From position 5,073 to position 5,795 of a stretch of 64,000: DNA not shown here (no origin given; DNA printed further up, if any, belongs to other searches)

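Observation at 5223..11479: CENPJ and PARP4 are head-to-head across one CpG island, unlike the human gene order as recalled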

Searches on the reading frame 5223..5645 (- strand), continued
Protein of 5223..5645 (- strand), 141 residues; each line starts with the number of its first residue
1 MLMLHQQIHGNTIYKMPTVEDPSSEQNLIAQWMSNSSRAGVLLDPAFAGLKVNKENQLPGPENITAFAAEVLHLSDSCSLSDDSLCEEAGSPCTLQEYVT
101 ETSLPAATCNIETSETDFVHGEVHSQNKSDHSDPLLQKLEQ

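Call 43: find_homologous_proteins(query=L001:8172-9899:+, max_evalue=0.00001)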
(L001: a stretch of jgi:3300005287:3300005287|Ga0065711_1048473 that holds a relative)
Query L001:8172-9899:+ (575 aa): 165 proteins with E <= 0.00001 among 7204 candidates; the best 120 are listed.
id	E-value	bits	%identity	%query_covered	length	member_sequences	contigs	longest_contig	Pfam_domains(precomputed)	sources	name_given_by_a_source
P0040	0.0e+0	1053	84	100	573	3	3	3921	PF25779.2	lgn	-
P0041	0.0e+0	1044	84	100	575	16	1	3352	PF25779.2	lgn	-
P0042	0.0e+0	1027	86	94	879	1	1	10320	PF25779.2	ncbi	ncbi:Centromere protein J, partial [Balearica regulorum gibbericeps]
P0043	1.2e-295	1000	83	95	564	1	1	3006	PF25779.2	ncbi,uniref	ncbi:PREDICTED: centromere protein J-like, partial [Tauraco erythrolophus]|uniref:centromere protein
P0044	1.6e-285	966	82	94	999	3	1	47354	PF07202.19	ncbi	ncbi:PREDICTED: centromere protein J, partial [Leptosomus discolor]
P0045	5.8e-277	938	82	94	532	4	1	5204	-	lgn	-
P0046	4.9e-266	902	76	95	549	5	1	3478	PF25779.2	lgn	-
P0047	5.5e-262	889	76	95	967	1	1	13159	PF25779.2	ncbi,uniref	ncbi:PREDICTED: centromere protein J-like, partial [Merops nubicus]|uniref:centromere protein J-like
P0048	1.6e-256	870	77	90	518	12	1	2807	-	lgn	-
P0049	4.8e-250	849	76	94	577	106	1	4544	-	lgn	-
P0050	2.4e-247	840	78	86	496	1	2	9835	-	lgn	-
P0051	9.3e-246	835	73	96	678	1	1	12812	PF25779.2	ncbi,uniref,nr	ncbi:hypothetical protein CIB84_008531 [Bambusicola thoracicus]|uniref:CENPJ tubulin-binding region 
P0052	2.8e-243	827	77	86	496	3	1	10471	-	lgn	-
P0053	1.9e-242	824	74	90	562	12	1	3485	-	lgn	-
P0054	1.7e-240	818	73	92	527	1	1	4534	-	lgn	-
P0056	4.3e-173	595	58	93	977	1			PF25779.2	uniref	uniref:Centromere protein J n=1 Tax=Terrapene triunguis TaxID=2587831 RepID=A0A674J5S3_9SAUR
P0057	2.0e-163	563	88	51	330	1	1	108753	PF25779.2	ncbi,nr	ncbi:CENPJ protein, partial [Mesembrinibis cayennensis]|nr:CENPJ protein [Mesembrinibis cayennensis]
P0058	4.8e-163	562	88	51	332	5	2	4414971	PF25779.2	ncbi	ncbi:Centromere protein J, partial [Pygoscelis papua]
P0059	1.5e-161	557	88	51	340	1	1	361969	PF25779.2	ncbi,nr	ncbi:CENPJ protein, partial [Hydrobates tethys]|nr:CENPJ protein [Oceanodroma tethys]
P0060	7.1e-161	555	88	51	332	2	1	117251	PF25779.2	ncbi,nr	ncbi:CENPJ protein, partial [Fregetta grallaria]|nr:CENPJ protein [Fregetta grallaria]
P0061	1.7e-158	547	87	51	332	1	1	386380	PF25779.2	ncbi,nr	ncbi:CENPJ protein, partial [Grus americana]|nr:CENPJ protein [Grus americana]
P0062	1.9e-157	544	87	51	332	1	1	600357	PF25779.2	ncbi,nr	ncbi:CENPJ protein, partial [Rhinoptilus africanus]|nr:CENPJ protein [Rhinoptilus africanus]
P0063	3.6e-156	539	87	51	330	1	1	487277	PF25779.2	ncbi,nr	ncbi:CENPJ protein, partial [Burhinus bistriatus]|nr:CENPJ protein [Burhinus bistriatus]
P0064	6.4e-156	539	86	51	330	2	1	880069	PF25779.2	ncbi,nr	ncbi:CENPJ protein, partial [Himantopus himantopus]|nr:CENPJ protein [Himantopus himantopus]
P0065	1.7e-155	537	86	51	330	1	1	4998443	PF25779.2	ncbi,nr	ncbi:CENPJ protein, partial [Rissa tridactyla]|nr:CENPJ protein [Rissa tridactyla]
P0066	1.9e-155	537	85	51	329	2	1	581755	PF25779.2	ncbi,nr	ncbi:CENPJ protein, partial [Hemiprocne comata]|nr:CENPJ protein [Hemiprocne comata]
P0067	1.0e-154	535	85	51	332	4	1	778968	PF25779.2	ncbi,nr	ncbi:CENPJ protein, partial [Circaetus pectoralis]|nr:CENPJ protein [Circaetus pectoralis]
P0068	2.4e-154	533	86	51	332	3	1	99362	PF25779.2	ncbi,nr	ncbi:CENPJ protein, partial [Anhinga anhinga]|nr:CENPJ protein [Anhinga anhinga]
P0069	6.0e-153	529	85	51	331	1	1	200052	PF25779.2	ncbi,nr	ncbi:CENPJ protein, partial [Podilymbus podiceps]|nr:CENPJ protein [Podilymbus podiceps]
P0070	8.2e-152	525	83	51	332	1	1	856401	PF25779.2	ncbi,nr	ncbi:CENPJ protein, partial [Herpetotheres cachinnans]|nr:CENPJ protein [Herpetotheres cachinnans]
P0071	3.7e-151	523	85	51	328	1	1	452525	PF25779.2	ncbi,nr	ncbi:CENPJ protein, partial [Psophia crepitans]|nr:CENPJ protein [Psophia crepitans]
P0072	3.9e-151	523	84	51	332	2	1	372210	PF25779.2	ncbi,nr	ncbi:CENPJ protein, partial [Arenaria interpres]|nr:CENPJ protein [Arenaria interpres]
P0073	5.8e-151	522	84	51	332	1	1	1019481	PF25779.2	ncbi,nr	ncbi:CENPJ protein, partial [Crotophaga sulcirostris]|nr:CENPJ protein [Crotophaga sulcirostris]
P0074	1.4e-150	521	84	50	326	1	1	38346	PF25779.2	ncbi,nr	ncbi:CENPJ protein, partial [Podargus strigoides]|nr:CENPJ protein [Podargus strigoides]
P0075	7.7e-150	518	83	51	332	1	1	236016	PF25779.2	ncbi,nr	ncbi:CENPJ protein, partial [Aegotheles bennettii]|nr:CENPJ protein [Aegotheles bennettii]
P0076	1.5e-148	514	82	51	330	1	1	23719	PF25779.2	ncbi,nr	ncbi:CENPJ protein, partial [Atlantisia rogersi]|nr:CENPJ protein [Atlantisia rogersi]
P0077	4.2e-148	513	82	51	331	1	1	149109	PF25779.2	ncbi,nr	ncbi:CENPJ protein, partial [Trogon melanurus]|nr:CENPJ protein [Trogon melanurus]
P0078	8.2e-148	512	83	51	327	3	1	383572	PF25779.2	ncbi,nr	ncbi:CENPJ protein, partial [Chordeiles acutipennis]|nr:CENPJ protein [Chordeiles acutipennis]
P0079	3.2e-147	510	84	51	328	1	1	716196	PF25779.2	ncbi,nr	ncbi:CENPJ protein, partial [Lophotis ruficrista]|nr:CENPJ protein [Lophotis ruficrista]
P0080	3.7e-147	510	82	51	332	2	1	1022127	PF25779.2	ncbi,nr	ncbi:CENPJ protein, partial [Rhynochetos jubatus]|nr:CENPJ protein [Rhynochetos jubatus]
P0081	5.5e-147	509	83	51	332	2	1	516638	PF25779.2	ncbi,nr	ncbi:CENPJ protein, partial [Chionis minor]|nr:CENPJ protein [Chionis minor]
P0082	9.9e-147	508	82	51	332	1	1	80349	PF25779.2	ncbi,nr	ncbi:CENPJ protein, partial [Notiomystis cincta]|nr:CENPJ protein [Notiomystis cincta]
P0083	1.9e-146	507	84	51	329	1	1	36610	PF25779.2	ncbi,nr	ncbi:CENPJ protein, partial [Pandion haliaetus]|nr:CENPJ protein [Pandion haliaetus]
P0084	5.1e-146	506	80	51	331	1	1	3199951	PF25779.2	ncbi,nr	ncbi:CENPJ protein, partial [Oriolus oriolus]|nr:CENPJ protein [Oriolus oriolus]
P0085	5.4e-146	506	80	51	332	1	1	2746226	PF25779.2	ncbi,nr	ncbi:CENPJ protein, partial [Menura novaehollandiae]|nr:CENPJ protein [Menura novaehollandiae]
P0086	1.3e-145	505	80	51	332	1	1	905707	PF25779.2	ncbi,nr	ncbi:CENPJ protein, partial [Drymodes brunneopygia]|nr:CENPJ protein [Drymodes brunneopygia]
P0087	1.6e-145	504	80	51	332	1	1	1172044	PF25779.2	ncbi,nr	ncbi:CENPJ protein, partial [Alaudala cheleensis]|nr:CENPJ protein [Alaudala cheleensis]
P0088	3.0e-145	503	80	51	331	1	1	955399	PF25779.2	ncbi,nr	ncbi:CENPJ protein, partial [Chaetorhynchus papuensis]|nr:CENPJ protein [Chaetorhynchus papuensis]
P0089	4.3e-145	503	82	51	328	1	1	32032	PF25779.2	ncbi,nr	ncbi:CENPJ protein, partial [Peucedramus taeniatus]|nr:CENPJ protein [Peucedramus taeniatus]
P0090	5.9e-145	502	81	51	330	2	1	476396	PF25779.2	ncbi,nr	ncbi:CENPJ protein, partial [Cisticola juncidis]|nr:CENPJ protein [Cisticola juncidis]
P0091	6.5e-145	502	83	51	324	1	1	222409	PF25779.2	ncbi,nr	ncbi:CENPJ protein, partial [Pedionomus torquatus]|nr:CENPJ protein [Pedionomus torquatus]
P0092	7.7e-145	502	81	51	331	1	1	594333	PF25779.2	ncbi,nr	ncbi:CENPJ protein, partial [Ptilonorhynchus violaceus]|nr:CENPJ protein [Ptilonorhynchus violaceus]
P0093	1.0e-144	502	81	51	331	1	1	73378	PF25779.2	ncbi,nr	ncbi:CENPJ protein, partial [Ceuthmochares aereus]|nr:CENPJ protein [Ceuthmochares aereus]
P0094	1.2e-144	501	80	51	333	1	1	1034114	PF25779.2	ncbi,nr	ncbi:CENPJ protein, partial [Neopipo cinnamomea]|nr:CENPJ protein [Neopipo cinnamomea]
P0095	1.2e-144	501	81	51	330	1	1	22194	PF25779.2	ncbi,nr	ncbi:CENPJ protein, partial [Todus mexicanus]|nr:CENPJ protein [Todus mexicanus]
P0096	1.3e-144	501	80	51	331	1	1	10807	PF25779.2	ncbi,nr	ncbi:CENPJ protein, partial [Tichodroma muraria]|nr:CENPJ protein [Tichodroma muraria]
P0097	1.6e-144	501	80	51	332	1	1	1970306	PF25779.2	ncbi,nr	ncbi:CENPJ protein, partial [Origma solitaria]|nr:CENPJ protein [Origma solitaria]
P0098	1.7e-144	501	80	51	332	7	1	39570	PF25779.2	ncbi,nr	ncbi:CENPJ protein, partial [Nicator chloris]|nr:CENPJ protein [Nicator chloris]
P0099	1.8e-144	501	80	51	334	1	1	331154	PF25779.2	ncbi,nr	ncbi:CENPJ protein, partial [Calyptomena viridis]|nr:CENPJ protein [Calyptomena viridis]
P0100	2.3e-144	500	80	51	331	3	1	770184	PF25779.2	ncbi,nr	ncbi:CENPJ protein, partial [Rhabdornis inornatus]|nr:CENPJ protein [Rhabdornis inornatus]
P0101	3.6e-144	500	82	51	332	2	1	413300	PF25779.2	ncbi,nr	ncbi:CENPJ protein, partial [Anseranas semipalmata]|nr:CENPJ protein [Anseranas semipalmata]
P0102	5.4e-144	499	81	51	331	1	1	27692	PF25779.2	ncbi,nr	ncbi:CENPJ protein, partial [Mystacornis crossleyi]|nr:CENPJ protein [Mystacornis crossleyi]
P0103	6.1e-144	499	80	51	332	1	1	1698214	PF25779.2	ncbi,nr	ncbi:CENPJ protein, partial [Climacteris rufus]|nr:CENPJ protein [Climacteris rufus]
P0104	8.4e-144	499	83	51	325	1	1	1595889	PF25779.2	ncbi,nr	ncbi:CENPJ protein, partial [Galbula dea]|nr:CENPJ protein [Galbula dea]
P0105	1.6e-143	498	82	49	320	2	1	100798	PF25779.2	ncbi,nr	ncbi:CENPJ protein, partial [Zapornia atra]|nr:CENPJ protein [Zapornia atra]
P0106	3.5e-143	496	79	51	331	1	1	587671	PF25779.2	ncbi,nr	ncbi:CENPJ protein, partial [Toxostoma redivivum]|nr:CENPJ protein [Toxostoma redivivum]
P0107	3.8e-143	496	81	51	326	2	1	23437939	PF25779.2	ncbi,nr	ncbi:CENPJ protein, partial [Rostratula benghalensis]|nr:CENPJ protein [Rostratula benghalensis]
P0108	4.8e-143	496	79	51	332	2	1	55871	PF25779.2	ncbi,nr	ncbi:CENPJ protein, partial [Cinclus mexicanus]|nr:CENPJ protein [Cinclus mexicanus]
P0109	6.1e-143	496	79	51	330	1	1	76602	PF25779.2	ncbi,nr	ncbi:CENPJ protein, partial [Erpornis zantholeuca]|nr:CENPJ protein [Erpornis zantholeuca]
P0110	6.8e-143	496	80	51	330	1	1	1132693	PF25779.2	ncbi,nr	ncbi:CENPJ protein, partial [Dasyornis broadbenti]|nr:CENPJ protein [Dasyornis broadbenti]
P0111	7.1e-143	495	80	51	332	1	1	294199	PF25779.2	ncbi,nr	ncbi:CENPJ protein, partial [Malurus elegans]|nr:CENPJ protein [Malurus elegans]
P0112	7.6e-143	495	80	51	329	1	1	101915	PF25779.2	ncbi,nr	ncbi:CENPJ protein, partial [Panurus biarmicus]|nr:CENPJ protein [Panurus biarmicus]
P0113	7.9e-143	495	79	51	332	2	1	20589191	PF25779.2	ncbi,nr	ncbi:CENPJ protein, partial [Sylvia atricapilla]|nr:CENPJ protein [Sylvia atricapilla]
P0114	9.9e-143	495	80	51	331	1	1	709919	PF25779.2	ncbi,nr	ncbi:CENPJ protein, partial [Oreocharis arfaki]|nr:CENPJ protein [Oreocharis arfaki]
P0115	2.4e-142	494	79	51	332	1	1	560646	PF25779.2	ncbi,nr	ncbi:CENPJ protein, partial [Atrichornis clamosus]|nr:CENPJ protein [Atrichornis clamosus]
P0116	5.0e-142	493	78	51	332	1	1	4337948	PF25779.2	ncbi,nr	ncbi:CENPJ protein, partial [Formicarius rufipectus]|nr:CENPJ protein [Formicarius rufipectus]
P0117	1.0e-141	492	80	51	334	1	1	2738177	PF25779.2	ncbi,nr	ncbi:CENPJ protein, partial [Halcyon senegalensis]|nr:CENPJ protein [Halcyon senegalensis]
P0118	1.3e-141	491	79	51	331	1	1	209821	PF25779.2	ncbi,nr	ncbi:CENPJ protein, partial [Hirundo rustica]|nr:CENPJ protein [Hirundo rustica]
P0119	1.6e-141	491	79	51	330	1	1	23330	PF25779.2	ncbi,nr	ncbi:CENPJ protein, partial [Brachypteracias leptosomus]|nr:CENPJ protein [Brachypteracias leptosomu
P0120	1.8e-141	491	80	51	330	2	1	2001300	PF25779.2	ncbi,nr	ncbi:CENPJ protein, partial [Sylvia borin]|nr:CENPJ protein [Sylvia borin]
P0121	2.9e-141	490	78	51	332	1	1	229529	PF25779.2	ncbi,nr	ncbi:CENPJ protein, partial [Sapayoa aenigma]|nr:CENPJ protein [Sapayoa aenigma]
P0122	5.1e-141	489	79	51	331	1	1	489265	PF25779.2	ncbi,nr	ncbi:CENPJ protein, partial [Phainopepla nitens]|nr:CENPJ protein [Phainopepla nitens]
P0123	7.9e-141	489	80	51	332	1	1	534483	PF25779.2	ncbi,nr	ncbi:CENPJ protein, partial [Bucorvus abyssinicus]|nr:CENPJ protein [Bucorvus abyssinicus]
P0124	1.4e-140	488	78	51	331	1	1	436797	PF25779.2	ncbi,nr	ncbi:CENPJ protein, partial [Urocynchramus pylzowi]|nr:CENPJ protein [Urocynchramus pylzowi]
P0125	1.6e-140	488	79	51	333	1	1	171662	PF25779.2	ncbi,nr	ncbi:CENPJ protein, partial [Orthonyx spaldingii]|nr:CENPJ protein [Orthonyx spaldingii]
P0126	3.1e-140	487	82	49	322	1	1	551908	PF25779.2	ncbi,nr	ncbi:CENPJ protein, partial [Scytalopus superciliaris]|nr:CENPJ protein [Scytalopus superciliaris]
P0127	3.4e-140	487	79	51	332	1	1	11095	PF25779.2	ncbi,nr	ncbi:CENPJ protein, partial [Picathartes gymnocephalus]|nr:CENPJ protein [Picathartes gymnocephalus]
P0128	3.8e-140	486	81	51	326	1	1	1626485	PF25779.2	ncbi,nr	ncbi:CENPJ protein, partial [Thinocorus orbignyianus]|nr:CENPJ protein [Thinocorus orbignyianus]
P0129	6.0e-140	486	78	51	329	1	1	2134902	PF25779.2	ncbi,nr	ncbi:CENPJ protein, partial [Onychorhynchus coronatus]|nr:CENPJ protein [Onychorhynchus coronatus]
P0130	8.1e-140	485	77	51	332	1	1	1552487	PF25779.2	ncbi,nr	ncbi:CENPJ protein, partial [Grantiella picta]|nr:CENPJ protein [Grantiella picta]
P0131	1.2e-139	485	80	49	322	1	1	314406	PF25779.2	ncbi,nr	ncbi:CENPJ protein, partial [Grallaria varia]|nr:CENPJ protein [Grallaria varia]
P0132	1.4e-139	485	82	49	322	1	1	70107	PF25779.2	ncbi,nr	ncbi:CENPJ protein, partial [Eurystomus gularis]|nr:CENPJ protein [Eurystomus gularis]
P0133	1.4e-139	485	78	51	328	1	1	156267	PF25779.2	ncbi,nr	ncbi:CENPJ protein, partial [Chloroceryle aenea]|nr:CENPJ protein [Chloroceryle aenea]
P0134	1.5e-139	484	82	49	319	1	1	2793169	PF25779.2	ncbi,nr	ncbi:CENPJ protein, partial [Oxyruncus cristatus]|nr:CENPJ protein [Oxyruncus cristatus]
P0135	1.6e-139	484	81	51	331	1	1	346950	PF25779.2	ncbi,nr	ncbi:CENPJ protein, partial [Columbina picui]|nr:CENPJ protein [Columbina picui]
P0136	6.0e-139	482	80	51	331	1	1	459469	PF25779.2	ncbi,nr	ncbi:CENPJ protein, partial [Urocolius indicus]|nr:CENPJ protein [Urocolius indicus]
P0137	6.2e-139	482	80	49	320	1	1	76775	PF25779.2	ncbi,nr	ncbi:CENPJ protein, partial [Anthoscopus minutus]|nr:CENPJ protein [Anthoscopus minutus]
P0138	6.5e-139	482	79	51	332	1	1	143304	PF25779.2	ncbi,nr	ncbi:CENPJ protein, partial [Chaetops frenatus]|nr:CENPJ protein [Chaetops frenatus]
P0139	8.9e-139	482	78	51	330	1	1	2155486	PF25779.2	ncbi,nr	ncbi:CENPJ protein, partial [Ploceus nigricollis]|nr:CENPJ protein [Ploceus nigricollis]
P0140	1.2e-138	482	80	50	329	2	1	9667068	PF25779.2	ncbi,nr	ncbi:CENPJ protein, partial [Asarcornis scutulata]|nr:CENPJ protein [Asarcornis scutulata]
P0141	1.2e-138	481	80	49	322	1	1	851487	PF25779.2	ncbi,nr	ncbi:CENPJ protein, partial [Sclerurus mexicanus]|nr:CENPJ protein [Sclerurus mexicanus]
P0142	2.2e-138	481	79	51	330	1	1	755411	PF25779.2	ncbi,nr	ncbi:CENPJ protein, partial [Thryothorus ludovicianus]|nr:CENPJ protein [Thryothorus ludovicianus]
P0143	2.7e-138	480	78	51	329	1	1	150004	PF25779.2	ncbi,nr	ncbi:CENPJ protein, partial [Donacobius atricapilla]|nr:CENPJ protein [Donacobius atricapilla]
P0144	2.7e-138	480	77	51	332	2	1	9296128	PF25779.2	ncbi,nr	ncbi:CENPJ protein, partial [Dicaeum eximium]|nr:CENPJ protein [Dicaeum eximium]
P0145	3.9e-138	480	79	51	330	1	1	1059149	PF25779.2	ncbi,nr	ncbi:CENPJ protein, partial [Bombycilla garrulus]|nr:CENPJ protein [Bombycilla garrulus]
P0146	4.3e-138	480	79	51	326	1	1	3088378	PF25779.2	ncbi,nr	ncbi:CENPJ protein, partial [Rhodinocichla rosea]|nr:CENPJ protein [Rhodinocichla rosea]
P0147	6.1e-138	479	81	49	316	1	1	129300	PF25779.2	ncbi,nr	ncbi:CENPJ protein, partial [Jacana jacana]|nr:CENPJ protein [Jacana jacana]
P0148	9.9e-138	478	78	51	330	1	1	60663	PF25779.2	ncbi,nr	ncbi:CENPJ protein, partial [Geococcyx californianus]|nr:CENPJ protein [Geococcyx californianus]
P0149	9.9e-138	478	78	51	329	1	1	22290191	PF25779.2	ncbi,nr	ncbi:CENPJ protein, partial [Poecile atricapillus]|nr:CENPJ protein [Poecile atricapillus]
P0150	2.3e-137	477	78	51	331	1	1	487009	PF25779.2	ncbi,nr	ncbi:CENPJ protein, partial [Polioptila caerulea]|nr:CENPJ protein [Polioptila caerulea]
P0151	3.7e-137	477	78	51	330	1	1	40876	PF25779.2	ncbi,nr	ncbi:CENPJ protein, partial [Hypocryptadius cinnamomeus]|nr:CENPJ protein [Hypocryptadius cinnamomeu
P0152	1.3e-136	475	77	51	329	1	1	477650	PF25779.2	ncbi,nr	ncbi:CENPJ protein, partial [Aegithalos caudatus]|nr:CENPJ protein [Aegithalos caudatus]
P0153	2.1e-136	474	78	49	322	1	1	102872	PF25779.2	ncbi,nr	ncbi:CENPJ protein, partial [Pitta sordida]|nr:CENPJ protein [Pitta sordida]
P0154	8.2e-136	472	79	51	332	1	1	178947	PF25779.2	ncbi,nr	ncbi:CENPJ protein, partial [Baryphthengus martii]|nr:CENPJ protein [Baryphthengus martii]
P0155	1.5e-135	471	77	51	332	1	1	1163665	PF25779.2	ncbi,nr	ncbi:CENPJ protein, partial [Penelope pileata]|nr:CENPJ protein [Penelope pileata]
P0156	2.8e-135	470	77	51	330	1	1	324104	PF25779.2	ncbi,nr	ncbi:CENPJ protein, partial [Sitta europaea]|nr:CENPJ protein [Sitta europaea]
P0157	3.7e-135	470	76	51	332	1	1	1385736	PF25779.2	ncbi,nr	ncbi:CENPJ protein, partial [Regulus satrapa]|nr:CENPJ protein [Regulus satrapa]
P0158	5.3e-135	469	77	51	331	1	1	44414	PF25779.2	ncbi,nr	ncbi:CENPJ protein, partial [Ramphastos sulfuratus]|nr:CENPJ protein [Ramphastos sulfuratus]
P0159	7.1e-135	469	78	49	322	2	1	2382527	PF25779.2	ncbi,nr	ncbi:CENPJ protein, partial [Certhia brachydactyla]|nr:CENPJ protein [Certhia brachydactyla]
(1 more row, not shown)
